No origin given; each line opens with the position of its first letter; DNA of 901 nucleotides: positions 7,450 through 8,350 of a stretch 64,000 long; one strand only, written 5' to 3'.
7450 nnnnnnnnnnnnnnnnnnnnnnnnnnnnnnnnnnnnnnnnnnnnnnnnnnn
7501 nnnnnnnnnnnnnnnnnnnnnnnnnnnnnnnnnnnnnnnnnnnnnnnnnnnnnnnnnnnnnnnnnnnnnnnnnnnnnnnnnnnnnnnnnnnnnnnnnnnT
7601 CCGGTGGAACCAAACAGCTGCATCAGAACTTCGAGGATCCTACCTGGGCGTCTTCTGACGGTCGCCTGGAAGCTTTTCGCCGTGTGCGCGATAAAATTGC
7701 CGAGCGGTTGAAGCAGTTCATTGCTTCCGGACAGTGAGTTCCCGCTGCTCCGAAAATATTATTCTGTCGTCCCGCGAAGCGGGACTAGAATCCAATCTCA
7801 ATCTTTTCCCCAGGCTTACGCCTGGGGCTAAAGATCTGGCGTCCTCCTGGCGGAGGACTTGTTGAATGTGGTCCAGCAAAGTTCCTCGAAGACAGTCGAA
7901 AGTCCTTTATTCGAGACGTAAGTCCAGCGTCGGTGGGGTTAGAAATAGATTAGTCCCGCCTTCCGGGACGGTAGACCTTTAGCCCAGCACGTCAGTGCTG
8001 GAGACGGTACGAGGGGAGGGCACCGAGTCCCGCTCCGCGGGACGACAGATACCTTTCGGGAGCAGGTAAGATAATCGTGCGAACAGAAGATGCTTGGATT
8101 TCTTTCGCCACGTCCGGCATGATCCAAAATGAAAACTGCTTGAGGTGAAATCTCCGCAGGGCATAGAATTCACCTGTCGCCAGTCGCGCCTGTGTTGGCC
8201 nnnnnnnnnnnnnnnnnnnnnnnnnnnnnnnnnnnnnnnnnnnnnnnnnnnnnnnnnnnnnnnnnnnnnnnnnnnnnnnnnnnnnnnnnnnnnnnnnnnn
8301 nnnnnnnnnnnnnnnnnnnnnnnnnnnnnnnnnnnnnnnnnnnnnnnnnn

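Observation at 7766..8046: Dispersed family of modular GC-rich hairpin repeat clusters at five or more sites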

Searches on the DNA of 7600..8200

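Call 20: search_rna_families(source=window, start=7600, end=8200, threshold=evalue, max_evalue=10)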
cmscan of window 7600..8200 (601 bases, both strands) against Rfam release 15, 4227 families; matches with E-value up to 10: 5.
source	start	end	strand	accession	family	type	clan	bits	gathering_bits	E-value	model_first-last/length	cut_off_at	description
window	7952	8002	-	RF01687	Acido-Lenti-1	Gene; sRNA;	-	33.3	37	8.5e-06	1-46/46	no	Acido-Lenti-1 RNA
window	7808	7859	+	RF01687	Acido-Lenti-1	Gene; sRNA;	-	31.7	37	2.3e-05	1-46/46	no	Acido-Lenti-1 RNA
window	7801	7835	+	RF02260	MAT2A_A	Cis-reg;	-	18.3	40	0.29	1-65/65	no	MAT2A 3'UTR stem loop A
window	7711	7835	+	RF00092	SNORA63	Gene; snRNA; snoRNA; HACA-box;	-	16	90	5.6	1-130/130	no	Small nucleolar RNA SNORA63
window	7802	7869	+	RF00236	ctRNA_pGA1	Gene; antisense;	-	14.2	45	4.7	1-79/79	no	ctRNA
